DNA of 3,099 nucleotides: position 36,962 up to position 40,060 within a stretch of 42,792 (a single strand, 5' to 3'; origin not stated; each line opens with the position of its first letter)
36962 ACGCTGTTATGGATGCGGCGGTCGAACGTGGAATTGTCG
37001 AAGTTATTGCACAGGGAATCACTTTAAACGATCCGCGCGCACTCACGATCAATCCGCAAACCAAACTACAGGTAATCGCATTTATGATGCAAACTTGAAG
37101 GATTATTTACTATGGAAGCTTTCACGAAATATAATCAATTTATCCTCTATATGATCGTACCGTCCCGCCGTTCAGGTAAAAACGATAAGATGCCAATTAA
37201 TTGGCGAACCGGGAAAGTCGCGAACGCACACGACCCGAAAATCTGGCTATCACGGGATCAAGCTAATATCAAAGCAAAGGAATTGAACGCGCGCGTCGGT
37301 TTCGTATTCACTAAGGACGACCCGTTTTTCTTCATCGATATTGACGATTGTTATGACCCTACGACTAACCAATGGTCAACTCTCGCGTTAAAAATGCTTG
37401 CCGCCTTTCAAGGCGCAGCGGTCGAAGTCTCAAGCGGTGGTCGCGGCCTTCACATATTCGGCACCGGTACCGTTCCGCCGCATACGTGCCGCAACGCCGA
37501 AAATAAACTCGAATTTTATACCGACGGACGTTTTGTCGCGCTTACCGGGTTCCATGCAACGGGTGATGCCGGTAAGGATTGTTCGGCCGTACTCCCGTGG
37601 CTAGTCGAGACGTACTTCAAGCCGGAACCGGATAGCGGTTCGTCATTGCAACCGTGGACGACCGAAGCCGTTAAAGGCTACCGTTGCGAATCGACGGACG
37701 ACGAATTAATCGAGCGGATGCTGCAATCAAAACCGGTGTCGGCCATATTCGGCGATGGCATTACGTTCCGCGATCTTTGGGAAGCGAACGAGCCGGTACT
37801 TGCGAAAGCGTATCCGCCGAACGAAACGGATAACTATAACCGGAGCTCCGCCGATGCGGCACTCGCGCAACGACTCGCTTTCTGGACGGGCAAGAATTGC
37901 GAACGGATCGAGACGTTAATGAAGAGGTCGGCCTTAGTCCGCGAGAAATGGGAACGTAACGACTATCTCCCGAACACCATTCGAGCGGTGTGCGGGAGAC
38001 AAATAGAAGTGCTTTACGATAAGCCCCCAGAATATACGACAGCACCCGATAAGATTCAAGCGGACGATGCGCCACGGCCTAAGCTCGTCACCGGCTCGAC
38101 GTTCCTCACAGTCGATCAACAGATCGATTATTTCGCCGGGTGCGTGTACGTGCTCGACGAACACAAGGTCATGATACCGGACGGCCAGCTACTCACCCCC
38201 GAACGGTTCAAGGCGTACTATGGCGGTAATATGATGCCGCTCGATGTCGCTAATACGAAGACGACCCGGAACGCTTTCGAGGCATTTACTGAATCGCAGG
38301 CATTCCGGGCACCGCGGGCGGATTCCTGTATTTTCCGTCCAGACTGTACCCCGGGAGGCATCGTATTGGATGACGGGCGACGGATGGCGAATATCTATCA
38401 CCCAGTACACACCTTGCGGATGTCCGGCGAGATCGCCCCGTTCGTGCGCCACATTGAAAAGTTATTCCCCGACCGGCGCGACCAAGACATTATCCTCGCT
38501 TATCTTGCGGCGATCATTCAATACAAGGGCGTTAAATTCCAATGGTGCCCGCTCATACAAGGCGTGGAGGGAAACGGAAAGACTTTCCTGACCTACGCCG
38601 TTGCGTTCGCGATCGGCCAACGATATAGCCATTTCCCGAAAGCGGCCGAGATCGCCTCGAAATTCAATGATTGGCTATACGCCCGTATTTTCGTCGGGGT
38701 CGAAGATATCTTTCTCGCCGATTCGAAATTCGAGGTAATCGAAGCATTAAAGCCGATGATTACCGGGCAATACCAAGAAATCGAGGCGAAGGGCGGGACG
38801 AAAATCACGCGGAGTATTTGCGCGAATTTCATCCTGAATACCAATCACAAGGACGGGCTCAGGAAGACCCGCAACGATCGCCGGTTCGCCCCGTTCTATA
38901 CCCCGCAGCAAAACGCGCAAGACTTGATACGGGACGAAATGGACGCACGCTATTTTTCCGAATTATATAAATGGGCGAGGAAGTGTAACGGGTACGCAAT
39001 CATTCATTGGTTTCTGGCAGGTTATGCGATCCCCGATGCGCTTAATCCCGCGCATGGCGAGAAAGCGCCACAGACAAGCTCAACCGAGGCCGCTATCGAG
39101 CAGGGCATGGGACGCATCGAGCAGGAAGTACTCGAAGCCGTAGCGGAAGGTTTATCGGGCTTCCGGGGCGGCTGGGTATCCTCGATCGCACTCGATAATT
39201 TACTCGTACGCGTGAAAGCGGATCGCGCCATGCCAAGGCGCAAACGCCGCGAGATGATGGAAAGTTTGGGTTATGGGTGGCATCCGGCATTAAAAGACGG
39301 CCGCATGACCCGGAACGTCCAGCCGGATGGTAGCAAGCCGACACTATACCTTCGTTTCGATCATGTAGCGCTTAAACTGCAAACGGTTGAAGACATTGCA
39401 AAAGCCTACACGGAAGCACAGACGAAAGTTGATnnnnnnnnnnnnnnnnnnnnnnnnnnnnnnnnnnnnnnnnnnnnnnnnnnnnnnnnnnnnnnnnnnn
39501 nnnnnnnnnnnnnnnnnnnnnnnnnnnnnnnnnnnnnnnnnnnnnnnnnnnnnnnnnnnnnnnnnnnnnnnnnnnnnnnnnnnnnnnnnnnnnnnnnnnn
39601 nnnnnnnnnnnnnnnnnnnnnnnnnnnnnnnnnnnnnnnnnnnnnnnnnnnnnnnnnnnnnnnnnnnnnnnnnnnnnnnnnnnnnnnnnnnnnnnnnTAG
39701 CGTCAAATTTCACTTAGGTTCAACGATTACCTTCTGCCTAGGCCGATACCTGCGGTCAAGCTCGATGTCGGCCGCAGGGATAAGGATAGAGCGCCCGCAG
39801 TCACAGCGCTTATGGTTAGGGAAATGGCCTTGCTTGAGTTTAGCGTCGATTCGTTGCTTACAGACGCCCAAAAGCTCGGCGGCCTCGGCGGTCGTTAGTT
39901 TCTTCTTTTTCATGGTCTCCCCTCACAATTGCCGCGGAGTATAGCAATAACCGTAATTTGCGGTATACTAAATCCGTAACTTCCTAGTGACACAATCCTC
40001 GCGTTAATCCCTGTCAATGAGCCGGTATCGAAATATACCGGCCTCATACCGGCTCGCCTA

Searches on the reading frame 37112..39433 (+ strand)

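Call 7: search_protein_families(library=pfam, max_evalue=0.01, proteins=[window:37112-39433:+])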
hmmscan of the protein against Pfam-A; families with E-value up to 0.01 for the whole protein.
window:37112-39433:+ (774 aa): 3 families
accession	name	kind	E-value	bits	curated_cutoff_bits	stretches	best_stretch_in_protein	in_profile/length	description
PF22763.1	NrS1-1_pol-like_HBD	-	1.4e-15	57.3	27.9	1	244-295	1-56/64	NrS-1 polymerase HBD domain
PF19263.5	DUF5906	-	7.1e-14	52.9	27.6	1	483-591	2-114/114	Family of unknown function (DUF5906)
PF05272.17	VapE-like_dom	-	0.0015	18.4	25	1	465-611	39-182/217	Virulence-associated protein E-like domain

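Call 85: search_protein_families(library=ncbifam, max_evalue=0.01, proteins=[window:37112-39433:+])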
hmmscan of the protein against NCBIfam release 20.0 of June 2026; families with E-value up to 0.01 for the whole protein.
window:37112-39433:+ (774 aa): 0 families

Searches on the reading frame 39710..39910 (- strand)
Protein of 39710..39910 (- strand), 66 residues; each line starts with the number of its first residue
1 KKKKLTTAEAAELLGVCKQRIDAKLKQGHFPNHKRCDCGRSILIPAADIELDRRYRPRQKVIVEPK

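Call 29: search_protein_families(library=phrogs, max_evalue=0.001, proteins=[window:39710-39910:-])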
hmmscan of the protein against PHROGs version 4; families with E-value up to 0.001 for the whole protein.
window:39710-39910:- (66 aa): 4 families
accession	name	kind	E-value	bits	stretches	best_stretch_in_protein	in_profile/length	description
phrog_6401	-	DNA, RNA and nucleotide metabolism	4.2e-07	30.8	1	3-50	8-53/64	DNA binding protein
phrog_66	-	integration and excision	0.0001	23.1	1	4-51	93-140/412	excisionase and transcriptional regulator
phrog_10045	-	DNA, RNA and nucleotide metabolism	0.00022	22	1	3-50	19-64/74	HTH DNA binding protein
phrog_4691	-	integration and excision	0.00061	20.8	1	4-34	18-48/78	excisionase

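Call 85: search_protein_families(library=ncbifam, max_evalue=0.01, proteins=[window:39710-39910:-])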
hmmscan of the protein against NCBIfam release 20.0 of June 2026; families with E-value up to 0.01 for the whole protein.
window:39710-39910:- (66 aa): 1 family
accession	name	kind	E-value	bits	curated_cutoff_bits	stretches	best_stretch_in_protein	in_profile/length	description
TIGR01764.1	excise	domain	8e-07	29.3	28.8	1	5-50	2-44/49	excisionase family DNA-binding protein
